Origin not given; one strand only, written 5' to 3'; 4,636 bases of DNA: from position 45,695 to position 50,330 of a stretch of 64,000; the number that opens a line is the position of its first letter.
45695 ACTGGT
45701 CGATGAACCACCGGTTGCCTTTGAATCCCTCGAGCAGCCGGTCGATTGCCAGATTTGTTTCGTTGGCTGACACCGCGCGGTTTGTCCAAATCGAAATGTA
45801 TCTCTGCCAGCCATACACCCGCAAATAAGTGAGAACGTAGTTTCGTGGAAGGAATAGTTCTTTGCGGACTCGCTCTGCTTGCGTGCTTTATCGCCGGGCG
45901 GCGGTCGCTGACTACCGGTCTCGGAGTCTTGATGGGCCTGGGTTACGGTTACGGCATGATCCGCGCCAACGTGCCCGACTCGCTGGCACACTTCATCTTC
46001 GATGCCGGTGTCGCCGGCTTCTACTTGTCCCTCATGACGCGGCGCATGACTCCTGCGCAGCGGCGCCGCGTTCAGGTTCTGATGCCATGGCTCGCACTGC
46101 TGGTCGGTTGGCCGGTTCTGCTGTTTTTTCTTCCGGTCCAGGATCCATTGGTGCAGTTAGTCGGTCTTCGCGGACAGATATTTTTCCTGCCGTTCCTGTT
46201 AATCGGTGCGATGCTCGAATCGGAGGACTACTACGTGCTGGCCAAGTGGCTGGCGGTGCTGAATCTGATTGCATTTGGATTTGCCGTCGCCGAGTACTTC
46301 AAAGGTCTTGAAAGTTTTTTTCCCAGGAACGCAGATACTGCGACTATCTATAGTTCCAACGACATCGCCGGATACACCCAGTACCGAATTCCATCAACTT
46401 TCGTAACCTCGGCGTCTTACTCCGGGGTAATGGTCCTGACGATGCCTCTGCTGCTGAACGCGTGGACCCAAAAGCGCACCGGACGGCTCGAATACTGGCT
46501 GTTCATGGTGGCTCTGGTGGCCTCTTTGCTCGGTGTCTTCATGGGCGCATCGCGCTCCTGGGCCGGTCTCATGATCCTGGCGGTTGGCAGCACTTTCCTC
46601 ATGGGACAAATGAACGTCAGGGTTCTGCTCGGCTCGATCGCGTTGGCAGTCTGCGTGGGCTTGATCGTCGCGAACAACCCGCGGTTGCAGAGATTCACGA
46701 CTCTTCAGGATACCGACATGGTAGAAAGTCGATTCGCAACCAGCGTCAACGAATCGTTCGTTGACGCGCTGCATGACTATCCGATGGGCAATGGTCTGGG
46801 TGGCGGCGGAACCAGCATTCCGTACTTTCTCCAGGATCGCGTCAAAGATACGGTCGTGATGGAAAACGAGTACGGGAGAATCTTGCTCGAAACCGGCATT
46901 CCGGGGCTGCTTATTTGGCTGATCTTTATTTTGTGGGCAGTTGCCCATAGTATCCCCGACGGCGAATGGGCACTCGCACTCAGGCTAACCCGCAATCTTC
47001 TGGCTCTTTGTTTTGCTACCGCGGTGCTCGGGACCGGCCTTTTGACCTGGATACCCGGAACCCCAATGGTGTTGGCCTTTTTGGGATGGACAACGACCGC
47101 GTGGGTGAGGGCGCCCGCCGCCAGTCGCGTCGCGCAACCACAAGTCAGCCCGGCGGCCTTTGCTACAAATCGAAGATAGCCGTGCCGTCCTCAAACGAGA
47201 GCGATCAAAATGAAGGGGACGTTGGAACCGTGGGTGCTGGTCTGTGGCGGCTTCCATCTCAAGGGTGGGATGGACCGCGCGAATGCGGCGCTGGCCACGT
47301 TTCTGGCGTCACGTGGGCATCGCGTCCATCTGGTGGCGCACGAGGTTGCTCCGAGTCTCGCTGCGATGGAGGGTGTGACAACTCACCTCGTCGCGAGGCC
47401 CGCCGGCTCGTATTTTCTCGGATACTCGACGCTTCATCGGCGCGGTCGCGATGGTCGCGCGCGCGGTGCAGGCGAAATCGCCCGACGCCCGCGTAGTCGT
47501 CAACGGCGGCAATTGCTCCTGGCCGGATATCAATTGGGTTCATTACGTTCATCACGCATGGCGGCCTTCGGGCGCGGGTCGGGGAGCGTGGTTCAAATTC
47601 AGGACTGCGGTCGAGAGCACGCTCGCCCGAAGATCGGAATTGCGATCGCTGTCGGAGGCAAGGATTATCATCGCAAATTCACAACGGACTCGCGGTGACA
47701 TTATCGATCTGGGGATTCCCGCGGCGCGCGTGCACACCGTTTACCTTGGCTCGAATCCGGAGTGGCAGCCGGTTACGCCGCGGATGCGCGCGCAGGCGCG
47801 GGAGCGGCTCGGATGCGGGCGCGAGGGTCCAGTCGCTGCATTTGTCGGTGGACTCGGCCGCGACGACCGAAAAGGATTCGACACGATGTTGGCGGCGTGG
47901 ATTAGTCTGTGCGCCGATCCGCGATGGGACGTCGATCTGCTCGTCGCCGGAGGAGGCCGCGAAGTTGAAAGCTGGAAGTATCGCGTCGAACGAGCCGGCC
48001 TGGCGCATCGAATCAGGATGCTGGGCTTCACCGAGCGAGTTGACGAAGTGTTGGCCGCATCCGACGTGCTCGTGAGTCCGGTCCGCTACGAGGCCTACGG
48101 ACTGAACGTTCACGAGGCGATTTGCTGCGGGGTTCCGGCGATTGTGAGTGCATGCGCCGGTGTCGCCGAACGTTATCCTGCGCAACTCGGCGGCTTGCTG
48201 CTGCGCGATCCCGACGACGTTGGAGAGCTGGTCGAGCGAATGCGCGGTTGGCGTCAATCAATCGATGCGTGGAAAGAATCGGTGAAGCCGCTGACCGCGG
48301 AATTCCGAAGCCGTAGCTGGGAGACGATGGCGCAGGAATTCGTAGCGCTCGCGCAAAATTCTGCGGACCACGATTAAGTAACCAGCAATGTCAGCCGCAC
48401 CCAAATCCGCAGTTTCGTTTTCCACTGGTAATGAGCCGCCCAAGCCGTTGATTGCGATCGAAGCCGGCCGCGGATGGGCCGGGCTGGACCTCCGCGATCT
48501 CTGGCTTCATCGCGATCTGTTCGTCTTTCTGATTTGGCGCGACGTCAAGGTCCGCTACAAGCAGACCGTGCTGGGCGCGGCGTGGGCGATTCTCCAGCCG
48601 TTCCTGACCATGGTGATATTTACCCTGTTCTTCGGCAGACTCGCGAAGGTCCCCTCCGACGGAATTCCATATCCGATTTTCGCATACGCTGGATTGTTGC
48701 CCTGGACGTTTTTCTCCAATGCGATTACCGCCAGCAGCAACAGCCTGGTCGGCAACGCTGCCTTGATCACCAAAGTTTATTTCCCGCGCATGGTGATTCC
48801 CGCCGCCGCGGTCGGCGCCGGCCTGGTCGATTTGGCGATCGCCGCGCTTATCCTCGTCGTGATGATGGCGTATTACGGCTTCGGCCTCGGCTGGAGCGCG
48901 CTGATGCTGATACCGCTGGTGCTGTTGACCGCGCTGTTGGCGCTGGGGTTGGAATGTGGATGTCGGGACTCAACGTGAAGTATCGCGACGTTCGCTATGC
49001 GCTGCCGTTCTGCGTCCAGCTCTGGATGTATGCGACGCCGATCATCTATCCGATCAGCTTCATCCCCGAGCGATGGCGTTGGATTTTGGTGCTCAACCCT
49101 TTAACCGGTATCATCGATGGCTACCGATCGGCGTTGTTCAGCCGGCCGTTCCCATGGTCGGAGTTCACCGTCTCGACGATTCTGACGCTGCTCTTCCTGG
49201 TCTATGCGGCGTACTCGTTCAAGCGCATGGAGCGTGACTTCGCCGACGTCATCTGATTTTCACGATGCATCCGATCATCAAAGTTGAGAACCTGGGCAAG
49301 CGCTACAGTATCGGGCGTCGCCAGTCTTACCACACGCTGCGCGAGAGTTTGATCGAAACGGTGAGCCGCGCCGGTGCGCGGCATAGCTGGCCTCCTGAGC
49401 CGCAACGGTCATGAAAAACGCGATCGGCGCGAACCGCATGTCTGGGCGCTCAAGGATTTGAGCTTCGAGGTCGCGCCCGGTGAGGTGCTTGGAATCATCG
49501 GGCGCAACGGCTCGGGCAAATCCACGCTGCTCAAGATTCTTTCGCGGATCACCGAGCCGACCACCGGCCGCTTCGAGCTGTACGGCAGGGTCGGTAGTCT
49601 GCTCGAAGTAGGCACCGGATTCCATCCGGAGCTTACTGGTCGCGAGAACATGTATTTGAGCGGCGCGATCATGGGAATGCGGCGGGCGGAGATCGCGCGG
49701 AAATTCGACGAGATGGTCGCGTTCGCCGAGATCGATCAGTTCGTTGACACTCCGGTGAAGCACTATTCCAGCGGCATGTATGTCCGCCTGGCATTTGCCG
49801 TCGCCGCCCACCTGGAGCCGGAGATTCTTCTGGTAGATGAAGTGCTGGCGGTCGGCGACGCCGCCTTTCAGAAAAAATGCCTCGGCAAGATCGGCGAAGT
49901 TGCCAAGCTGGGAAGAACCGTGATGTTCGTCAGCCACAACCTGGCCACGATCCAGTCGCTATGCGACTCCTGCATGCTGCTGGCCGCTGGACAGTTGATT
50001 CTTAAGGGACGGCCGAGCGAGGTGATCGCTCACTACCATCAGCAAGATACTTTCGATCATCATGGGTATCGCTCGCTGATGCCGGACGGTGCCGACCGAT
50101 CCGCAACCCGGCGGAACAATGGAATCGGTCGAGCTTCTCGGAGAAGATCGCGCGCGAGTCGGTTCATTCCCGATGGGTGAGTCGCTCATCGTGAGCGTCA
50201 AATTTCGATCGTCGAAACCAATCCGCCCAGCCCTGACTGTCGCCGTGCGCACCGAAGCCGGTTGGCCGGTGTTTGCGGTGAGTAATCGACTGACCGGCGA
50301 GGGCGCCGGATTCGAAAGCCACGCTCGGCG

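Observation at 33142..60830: ~27-kb polysaccharide locus combining Wza/Wzc and two Wzy-like proteins with a Wzm/Wzt ABC exporter, but no flippase, primer transferase or sugar-nucleotide genes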

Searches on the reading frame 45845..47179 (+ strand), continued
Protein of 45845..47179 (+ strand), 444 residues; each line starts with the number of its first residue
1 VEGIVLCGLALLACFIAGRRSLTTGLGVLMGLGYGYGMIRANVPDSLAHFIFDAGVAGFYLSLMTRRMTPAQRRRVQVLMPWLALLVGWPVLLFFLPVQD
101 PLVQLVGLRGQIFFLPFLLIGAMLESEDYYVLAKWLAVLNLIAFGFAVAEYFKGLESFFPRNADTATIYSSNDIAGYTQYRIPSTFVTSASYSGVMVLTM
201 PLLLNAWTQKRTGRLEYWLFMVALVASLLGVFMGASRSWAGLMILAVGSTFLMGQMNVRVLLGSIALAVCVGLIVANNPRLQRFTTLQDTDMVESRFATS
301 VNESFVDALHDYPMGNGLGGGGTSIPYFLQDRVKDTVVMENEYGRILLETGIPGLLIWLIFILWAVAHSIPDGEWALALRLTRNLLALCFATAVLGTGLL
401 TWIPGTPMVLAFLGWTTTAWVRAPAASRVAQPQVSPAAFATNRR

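Call 95: predict_structure(alignment_id=A3)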
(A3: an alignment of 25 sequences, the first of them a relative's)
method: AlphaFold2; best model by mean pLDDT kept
length: 967 residues; sequences in the alignment: 25
mean_pLDDT: 79.0   pTM: 0.71
mean pLDDT of the five models: 79.0, 78.1, 75.7, 75.6, 75.0
residues with pLDDT >= 90: 429; 70-90: 287; 50-70: 116; < 50: 135
segments of 3 or more residues with pLDDT < 50: 24-26, 58-64, 122-137, 152-173, 259-287, 365-370, 382-396, 425-433, 477-482, 570-580, 964-967
pLDDT, mean of each block of 10 residues (from residue 1): 86 87 54 88 89 61 64 93 94 94 94 84 40 44 55 34 33 63 88 90 92 90 74 92 89 60 35 31 47 87 88 82 88 83 76 85 52 50 45 48 54 53 48 57 85 89 85 61 65 91 93 84 90 89 72 93 78 38 75 92 73 76 88 90 81 93 92 93 96 94 87 91 97 91 94 96 92 96 93 96 95 92 94 95 95 92 96 93 91 94 92 92 91 94 91 84 48
secondary structure, 60 per line:
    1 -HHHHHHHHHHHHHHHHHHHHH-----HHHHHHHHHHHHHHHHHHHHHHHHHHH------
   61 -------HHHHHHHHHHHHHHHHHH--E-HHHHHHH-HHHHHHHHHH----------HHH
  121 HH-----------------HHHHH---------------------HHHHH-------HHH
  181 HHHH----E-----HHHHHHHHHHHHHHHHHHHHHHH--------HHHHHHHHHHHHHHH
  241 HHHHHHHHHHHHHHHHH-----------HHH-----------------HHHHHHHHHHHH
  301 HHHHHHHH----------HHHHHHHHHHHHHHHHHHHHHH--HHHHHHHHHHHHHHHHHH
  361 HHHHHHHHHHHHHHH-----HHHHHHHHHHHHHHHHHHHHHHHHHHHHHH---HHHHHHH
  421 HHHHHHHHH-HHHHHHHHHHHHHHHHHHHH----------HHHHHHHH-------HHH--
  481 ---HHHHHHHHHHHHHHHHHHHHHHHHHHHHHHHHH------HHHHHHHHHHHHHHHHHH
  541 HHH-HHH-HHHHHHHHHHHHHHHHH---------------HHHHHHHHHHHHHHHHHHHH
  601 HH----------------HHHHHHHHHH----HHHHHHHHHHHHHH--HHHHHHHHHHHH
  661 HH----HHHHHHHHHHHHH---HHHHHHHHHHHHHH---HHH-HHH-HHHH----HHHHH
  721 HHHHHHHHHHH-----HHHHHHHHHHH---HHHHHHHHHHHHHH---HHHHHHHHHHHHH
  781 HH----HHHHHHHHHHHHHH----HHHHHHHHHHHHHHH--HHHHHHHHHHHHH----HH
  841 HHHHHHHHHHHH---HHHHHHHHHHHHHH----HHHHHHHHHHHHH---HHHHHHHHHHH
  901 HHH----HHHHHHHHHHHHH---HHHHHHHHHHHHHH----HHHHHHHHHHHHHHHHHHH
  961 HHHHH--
elements in order (helices of 4 or more, strands of 3 or more residues): H2-22 H28-54 H68-85 H90-96 H98-107 H118-122 H140-144 H166-170 H178-184 H195-217 H226-257 H289-308 H319-340 H343-375 H381-410 H414-429 H431-450 H461-468 H484-516 H523-543 H549-565 H581-602 H619-628 H633-646 H649-662 H667-679 H683-696 H708-711 H716-731 H737-747 H751-764 H768-782 H787-800 H805-819 H822-834 H839-852 H856-869 H874-886 H890-903 H908-920 H924-937 H942-965

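Call 98: fold_search(model_id=the predicted structure, library=pdb)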
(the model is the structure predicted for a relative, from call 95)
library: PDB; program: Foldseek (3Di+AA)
matches with E <= 10: 1427; with E <= 0.001: 207
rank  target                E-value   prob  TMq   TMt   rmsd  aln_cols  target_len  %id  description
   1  1w3b_A                1.2e-08  1.00  0.17  0.35  15.8       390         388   19  The superhelical TPR domain of O-linked GlcNAc transferase reveals structural similarities to importin alpha. (released 2004-09-09)
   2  6eou                  5.4e-08  1.00  0.17  0.40  12.8       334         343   21  O-GlcNAc transferase TPR domain with the intellectual disability associated mutation L254F (released 2018-05-09)
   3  7y4i_A                7.0e-08  1.00  0.14  0.16  26.6       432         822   16  Crystal structure of SPINDLY in complex with GDP (released 2022-12-07)
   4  9qhb                  8.4e-08  1.00  0.17  0.50  10.7       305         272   22  Crystal structure of 16-repeat CTPR protein with eliminated coordination sites (released 2025-10-22)
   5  8dtg_A                9.7e-08  1.00  0.16  0.19  19.2       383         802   15  Cryo-EM structure of Arabidopsis SPY alternative conformation 1 (released 2023-03-08)
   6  7y4i_B                1.1e-07  1.00  0.16  0.18  22.2       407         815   16  Crystal structure of SPINDLY in complex with GDP (released 2022-12-07)
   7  6vbu_8                1.6e-07  1.00  0.17  0.30  12.6       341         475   13  Structure of the bovine BBSome complex (released 2020-01-29)
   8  8chy                  1.7e-07  1.00  0.16  0.46  10.6       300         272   22  Crystal structure of an 8-repeat consensus TPR superhelix with Zinc. (released 2024-02-21)
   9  6bq1_B                3.3e-07  1.00  0.16  0.20  28.1       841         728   12  Human PI4KIIIa lipid kinase complex (released 2017-12-13)
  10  7yea_A                3.8e-07  1.00  0.17  0.16  15.8       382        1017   20  Human O-GlcNAc transferase Dimer (released 2023-07-12)
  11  8dtf_A                3.8e-07  1.00  0.16  0.18  19.0       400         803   15  Cryo-EM structure of the full length Arabidopsis SPY with complete TPRs (released 2023-03-08)
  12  6vbv_4                5.4e-07  1.00  0.16  0.33  14.6       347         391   16  Structure of the bovine BBSome:ARL6:GTP complex (released 2020-01-29)
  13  8dtg_B                5.6e-07  1.00  0.15  0.19  13.6       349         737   15  Cryo-EM structure of Arabidopsis SPY alternative conformation 1 (released 2023-03-08)
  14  9qhc_B                6.3e-07  1.00  0.17  0.48  10.8       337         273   18  Crystal structure of 8-repeat CTPR protein with eliminated coordination sites (released 2025-10-22)
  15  5dse_C                6.8e-07  1.00  0.17  0.22  26.7       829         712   12  Crystal Structure of the TTC7B/Hyccin Complex (released 2015-12-02)
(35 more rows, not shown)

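Call 104: find_encoding_contigs(protein=P0165, flank=10000, max_places=1)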
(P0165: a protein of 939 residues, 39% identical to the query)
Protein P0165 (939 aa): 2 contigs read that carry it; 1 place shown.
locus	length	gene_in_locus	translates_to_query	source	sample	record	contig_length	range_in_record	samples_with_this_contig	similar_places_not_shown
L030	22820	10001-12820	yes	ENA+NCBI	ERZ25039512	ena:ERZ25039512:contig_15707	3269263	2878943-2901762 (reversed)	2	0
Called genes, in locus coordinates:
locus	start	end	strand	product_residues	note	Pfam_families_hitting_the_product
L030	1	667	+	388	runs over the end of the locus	PF12679:ABC2_membrane_2, PF12698:ABC2_membrane_3, PF01061:ABC2_membrane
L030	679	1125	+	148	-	PF14376:Haem_bd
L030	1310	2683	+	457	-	PF00202:Aminotran_3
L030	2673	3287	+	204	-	PF04264:YceI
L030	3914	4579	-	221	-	PF03070:TENA_THI-4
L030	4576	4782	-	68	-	-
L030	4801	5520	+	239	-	PF00535:Glycos_transf_2, PF10111:Glyco_tranf_2_2 (weak), PF13641:Glyco_tranf_2_3 (weak)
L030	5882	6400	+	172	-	PF13620:CarboxypepD_reg (weak)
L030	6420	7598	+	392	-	PF02563:Poly_export, PF10531:SLBB (weak), PF22461:SLBB_2 (weak)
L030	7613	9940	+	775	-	PF02706:Wzz (weak), PF13807:GNVR, PF01656:CbiA (faint), PF10609:ParA (weak), PF13614:AAA_31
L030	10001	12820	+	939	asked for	PF07719:TPR_2 (faint), PF04932:Wzy_C, PF00515:TPR_1 (faint), PF13414:TPR_11 (faint), PF13428:TPR_14 (faint), PF13431:TPR_17 (faint), PF14559:TPR_19 (faint), PF13432:TPR_16 (weak), +1 more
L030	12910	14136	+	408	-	PF13439:Glyco_transf_4, PF13579:Glyco_trans_4_4, PF00534:Glycos_transf_1, PF13692:Glyco_trans_1_4, PF13524:Glyco_trans_1_2 (weak)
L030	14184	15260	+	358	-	PF13579:Glyco_trans_4_4 (weak), PF13439:Glyco_transf_4, PF00534:Glycos_transf_1, PF13692:Glyco_trans_1_4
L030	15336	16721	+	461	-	-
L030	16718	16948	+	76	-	-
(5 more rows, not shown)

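Call 105: find_encoding_contigs(protein=P0159, flank=10000, max_places=1)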
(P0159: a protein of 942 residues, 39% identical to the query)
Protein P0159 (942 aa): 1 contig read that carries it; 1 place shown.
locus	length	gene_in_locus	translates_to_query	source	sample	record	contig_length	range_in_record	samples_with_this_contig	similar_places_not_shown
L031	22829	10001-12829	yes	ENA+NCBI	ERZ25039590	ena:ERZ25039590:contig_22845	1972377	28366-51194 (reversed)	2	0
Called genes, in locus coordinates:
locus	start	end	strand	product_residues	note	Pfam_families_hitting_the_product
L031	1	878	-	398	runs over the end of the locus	PF17785:PUA_3, PF10672:Methyltrans_SAM, PF02005:TRM (weak), PF02475:TRM5-TYW2_MTfase, PF01170:UPF0020 (weak), PF03602:Cons_hypoth95, PF05175:MTS, PF13847:Methyltransf_31, +3 more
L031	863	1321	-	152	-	PF01967:MoaC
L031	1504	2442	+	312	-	PF00890:FAD_binding_2 (faint), PF01266:DAO (faint), PF01946:Thi4 (faint), PF03486:HI0933_like (faint), PF07992:Pyr_redox_2, PF13738:Pyr_redox_3, PF00070:Pyr_redox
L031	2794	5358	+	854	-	PF12708:Pect-lyase_RHGA_epim (faint), PF13385:Laminin_G_3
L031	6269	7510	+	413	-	PF02563:Poly_export, PF10531:SLBB (weak), PF22461:SLBB_2 (faint)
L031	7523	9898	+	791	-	PF02706:Wzz, PF13807:GNVR, PF01656:CbiA (weak), PF10609:ParA, PF13614:AAA_31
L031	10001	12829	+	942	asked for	PF04932:Wzy_C, PF13428:TPR_14 (faint), PF13431:TPR_17 (faint)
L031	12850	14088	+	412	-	PF13439:Glyco_transf_4, PF13579:Glyco_trans_4_4, PF00534:Glycos_transf_1, PF13692:Glyco_trans_1_4, PF13524:Glyco_trans_1_2 (weak)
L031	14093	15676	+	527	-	-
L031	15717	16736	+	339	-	PF01370:Epimerase, PF16363:GDP_Man_Dehyd, PF04321:RmlD_sub_bind, PF02719:Polysacc_synt_2 (faint), PF07993:NAD_binding_4 (weak)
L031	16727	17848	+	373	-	-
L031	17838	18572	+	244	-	PF05050:Methyltransf_21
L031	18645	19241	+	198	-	PF01757:Acyl_transf_3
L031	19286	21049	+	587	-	-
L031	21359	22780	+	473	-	-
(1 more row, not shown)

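Call 106: find_encoding_contigs(protein=P0216, flank=10000, max_places=1)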
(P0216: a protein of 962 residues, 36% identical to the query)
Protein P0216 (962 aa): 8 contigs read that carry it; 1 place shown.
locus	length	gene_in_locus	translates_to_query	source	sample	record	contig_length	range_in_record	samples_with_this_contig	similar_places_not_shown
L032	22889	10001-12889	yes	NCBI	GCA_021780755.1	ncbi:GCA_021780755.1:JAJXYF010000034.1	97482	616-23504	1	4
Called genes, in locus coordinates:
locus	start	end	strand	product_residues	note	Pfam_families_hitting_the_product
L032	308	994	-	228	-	-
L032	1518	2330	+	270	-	-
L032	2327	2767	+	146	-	PF13560:HTH_31, PF01381:HTH_3, PF12844:HTH_19 (weak)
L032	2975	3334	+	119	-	-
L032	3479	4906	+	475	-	PF07969:Amidohydro_3 (weak), PF01979:Amidohydro_1, PF07969:Amidohydro_3 (weak)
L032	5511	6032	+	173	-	PF13620:CarboxypepD_reg (weak)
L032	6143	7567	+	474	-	PF02563:Poly_export, PF10531:SLBB, PF22461:SLBB_2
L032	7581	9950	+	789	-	PF02706:Wzz, PF13807:GNVR, PF01656:CbiA (weak), PF10609:ParA (weak), PF13614:AAA_31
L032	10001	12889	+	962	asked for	PF13432:TPR_16 (faint), PF04932:Wzy_C, PF13428:TPR_14 (faint), PF13431:TPR_17 (faint), PF13414:TPR_11 (faint), PF14559:TPR_19 (faint), PF00515:TPR_1 (faint), PF07719:TPR_2 (faint), +3 more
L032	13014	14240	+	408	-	PF13439:Glyco_transf_4, PF13579:Glyco_trans_4_4, PF00534:Glycos_transf_1, PF13692:Glyco_trans_1_4, PF13524:Glyco_trans_1_2 (weak)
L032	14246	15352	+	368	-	PF13439:Glyco_transf_4, PF00534:Glycos_transf_1, PF13692:Glyco_trans_1_4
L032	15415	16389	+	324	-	PF13641:Glyco_tranf_2_3, PF00535:Glycos_transf_2, PF13632:Glyco_trans_2_3 (weak)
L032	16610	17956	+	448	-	PF04932:Wzy_C (weak)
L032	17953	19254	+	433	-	PF13524:Glyco_trans_1_2 (faint), PF20706:GT4-conflict, PF13439:Glyco_transf_4, PF00534:Glycos_transf_1, PF13692:Glyco_trans_1_4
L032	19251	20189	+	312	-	PF01061:ABC2_membrane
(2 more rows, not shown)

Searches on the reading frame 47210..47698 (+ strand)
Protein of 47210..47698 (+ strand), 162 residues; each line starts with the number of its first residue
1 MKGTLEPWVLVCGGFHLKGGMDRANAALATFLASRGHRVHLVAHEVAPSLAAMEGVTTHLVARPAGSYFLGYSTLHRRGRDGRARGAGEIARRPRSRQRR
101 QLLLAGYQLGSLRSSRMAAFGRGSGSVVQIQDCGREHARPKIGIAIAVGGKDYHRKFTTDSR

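Call 4: search_protein_families(library=pfam, proteins=[window:47210-47698:+], max_evalue=0.01)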
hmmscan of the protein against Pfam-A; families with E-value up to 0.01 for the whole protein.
window:47210-47698:+ (162 aa): 1 family
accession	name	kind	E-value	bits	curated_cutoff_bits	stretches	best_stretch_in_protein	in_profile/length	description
PF13439.12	Glyco_transf_4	-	0.00032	21.2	28.5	1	19-68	2-47/170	Glycosyltransferase Family 4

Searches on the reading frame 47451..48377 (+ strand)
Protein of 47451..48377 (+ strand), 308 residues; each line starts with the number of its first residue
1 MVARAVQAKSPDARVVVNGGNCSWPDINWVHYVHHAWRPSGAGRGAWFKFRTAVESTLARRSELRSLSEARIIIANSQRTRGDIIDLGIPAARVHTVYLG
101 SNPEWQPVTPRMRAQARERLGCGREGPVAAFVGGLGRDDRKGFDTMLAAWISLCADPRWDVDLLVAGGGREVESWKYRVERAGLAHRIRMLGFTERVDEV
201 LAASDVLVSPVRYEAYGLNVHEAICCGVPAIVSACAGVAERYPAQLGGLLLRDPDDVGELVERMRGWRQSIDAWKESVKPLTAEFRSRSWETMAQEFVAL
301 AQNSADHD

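Call 4: search_protein_families(library=pfam, proteins=[window:47451-48377:+], max_evalue=0.01)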
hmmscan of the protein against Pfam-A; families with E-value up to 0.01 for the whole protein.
window:47451-48377:+ (308 aa): 5 families
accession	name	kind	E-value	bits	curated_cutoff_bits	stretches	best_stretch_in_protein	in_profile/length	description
PF13692.12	Glyco_trans_1_4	-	1.5e-23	84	27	1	127-264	2-136/142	Glycosyl transferases group 1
PF00534.26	Glycos_transf_1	-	1.4e-21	77.2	26.4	1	117-265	6-153/172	Glycosyl transferases group 1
PF20706.3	GT4-conflict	-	2.4e-13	50.3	26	1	120-285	193-372/385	Family 4 Glycosyltransferase in conflict systems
PF13439.12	Glyco_transf_4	-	8.6e-08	32.8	28.5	1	25-104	95-169/170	Glycosyltransferase Family 4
PF13579.12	Glyco_trans_4_4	-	2.9e-05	24.9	29.7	1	26-100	94-158/158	Glycosyl transferase 4-like domain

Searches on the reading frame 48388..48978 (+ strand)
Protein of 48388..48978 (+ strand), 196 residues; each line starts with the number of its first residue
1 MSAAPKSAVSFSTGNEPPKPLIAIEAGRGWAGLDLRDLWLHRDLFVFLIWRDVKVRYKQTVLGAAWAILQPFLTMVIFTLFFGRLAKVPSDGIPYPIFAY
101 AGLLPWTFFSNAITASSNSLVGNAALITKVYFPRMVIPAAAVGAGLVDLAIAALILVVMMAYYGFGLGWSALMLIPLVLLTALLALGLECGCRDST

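Call 4: search_protein_families(library=pfam, proteins=[window:48388-48978:+], max_evalue=0.01)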
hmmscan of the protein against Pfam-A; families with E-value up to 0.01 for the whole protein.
window:48388-48978:+ (196 aa): 1 family
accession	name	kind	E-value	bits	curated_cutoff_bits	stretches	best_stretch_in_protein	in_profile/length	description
PF01061.29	ABC2_membrane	-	4.4e-10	39.9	26.9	1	45-188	3-148/211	ABC-2 type transporter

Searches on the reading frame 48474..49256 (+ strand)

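Call 4: search_protein_families(library=pfam, proteins=[window:48474-49256:+], max_evalue=0.01)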
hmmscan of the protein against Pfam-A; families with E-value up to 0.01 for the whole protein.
window:48474-49256:+ (260 aa): 1 family
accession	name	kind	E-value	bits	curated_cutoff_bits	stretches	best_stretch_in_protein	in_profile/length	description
PF01061.29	ABC2_membrane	-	6.8e-10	39.3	26.9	1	156-222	145-211/211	ABC-2 type transporter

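Call 13: search_protein_families(library=ncbifam, proteins=[window:48474-49256:+], max_evalue=0.001)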
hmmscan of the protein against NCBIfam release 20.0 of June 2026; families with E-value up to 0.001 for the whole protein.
window:48474-49256:+ (260 aa): 3 families
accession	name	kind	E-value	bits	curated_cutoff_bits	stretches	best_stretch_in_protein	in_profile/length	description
NF050053.1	CapPschTportKpsM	equivalog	1.7e-05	24.9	300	1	156-252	152-252/257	capsule polysaccharide transporter KpsM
TIGR01247.1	drrB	subfamily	8.1e-05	22.4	223.05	1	185-249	169-236/236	daunorubicin resistance ABC transporter membrane protein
NF050109.1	galactan_ABC_perm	equivalog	0.00021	20.9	380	1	159-251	165-263/272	galactan export ABC transporter permease subunit Wzm/RfbD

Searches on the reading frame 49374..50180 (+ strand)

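Call 5: search_protein_families(library=pfam, proteins=[window:49374-50180:+], max_evalue=0.01)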
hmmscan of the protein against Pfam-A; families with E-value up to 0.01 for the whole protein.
window:49374-50180:+ (268 aa): 5 families
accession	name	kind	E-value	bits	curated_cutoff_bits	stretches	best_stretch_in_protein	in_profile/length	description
PF00005.33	ABC_tran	-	2.8e-22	80.3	25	1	26-157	1-135/137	ABC transporter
PF13304.12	AAA_21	-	1.3e-06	29.1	27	1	39-59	2-22/304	AAA domain, putative AbiEii toxin, Type IV TA system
PF13555.12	AAA_29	-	0.001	19.2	27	1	31-54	17-40/61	P-loop containing region of AAA domain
PF13476.12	AAA_23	-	0.0047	18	27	1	28-56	12-39/201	AAA domain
PF13175.12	AAA_15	-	0.0066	16.5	32.1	1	41-61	28-48/374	AAA ATPase domain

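Call 13: search_protein_families(library=ncbifam, proteins=[window:49374-50180:+], max_evalue=0.001)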
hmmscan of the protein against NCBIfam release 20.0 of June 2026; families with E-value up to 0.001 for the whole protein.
window:49374-50180:+ (268 aa): 183 families (the best 25 are shown)
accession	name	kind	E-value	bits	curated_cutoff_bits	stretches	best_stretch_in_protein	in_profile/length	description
NF010065.0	PRK13545.1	equivalog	7.2e-57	193.3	538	1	22-223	36-236/549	teichoic acids export protein ATP-binding subunit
NF050108.1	galactan_ABC_ATP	equivalog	4e-51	173.6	400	1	17-224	36-243/244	galactan export ABC transporter ATP-binding subunit Wzt/RfbE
NF010066.0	PRK13546.1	equivalog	4.2e-47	160.7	320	1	20-223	34-236/264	teichoic acids export ABC transporter ATP-binding subunit TagH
TIGR01188.1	drrA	subfamily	8.4e-33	113.9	312.45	2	85-218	79-212/302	daunorubicin resistance ABC transporter, ATP-binding protein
TIGR04521.1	ECF_ATPase_2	equivalog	3.1e-27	95.4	330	2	98-223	111-238/279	energy-coupling factor transporter ATPase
NF010059.0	PRK13536.1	equivalog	2.5e-25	89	549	1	26-219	59-263/342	nodulation factor ABC transporter ATP-binding protein NodI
NF010060.0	PRK13537.1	equivalog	4.8e-25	88.1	521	1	25-225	30-241/314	nodulation factor ABC transporter ATP-binding protein NodI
TIGR01288.1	nodI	equivalog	1.9e-24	86.2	424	1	26-220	20-225/303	nodulation factor ABC transporter ATP-binding protein NodI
TIGR04520.1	ECF_ATPase_1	equivalog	2.6e-24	86.1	315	2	100-222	106-228/269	energy-coupling factor transporter ATPase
NF010068.0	PRK13548.1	equivalog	5.1e-24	84.8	261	2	26-72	21-67/261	heme ABC transporter ATP-binding protein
NF040933.2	ABC_arch_GlcV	equivalog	3.8e-23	81.9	450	2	84-219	95-231/357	glucose ABC transporter ATP-binding protein GlcV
NF033858.1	ABC2_perm_RbbA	equivalog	5.2e-23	80.9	1050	1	25-228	281-494/909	ribosome-associated ATPase/putative transporter RbbA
TIGR01186.1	proV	subfamily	6.8e-23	81.4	326.6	1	25-219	8-219/363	betaine/proline/choline family ABC transporter ATP-binding protein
NF008409.0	PRK11231.1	equivalog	2.4e-22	79.5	375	2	109-228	117-236/255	Fe(3+) dicitrate ABC transporter ATP-binding protein FecE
TIGR01166.1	cbiO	subfamily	6.3e-22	78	211.8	2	24-72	6-54/190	cobalt ABC transporter, ATP-binding protein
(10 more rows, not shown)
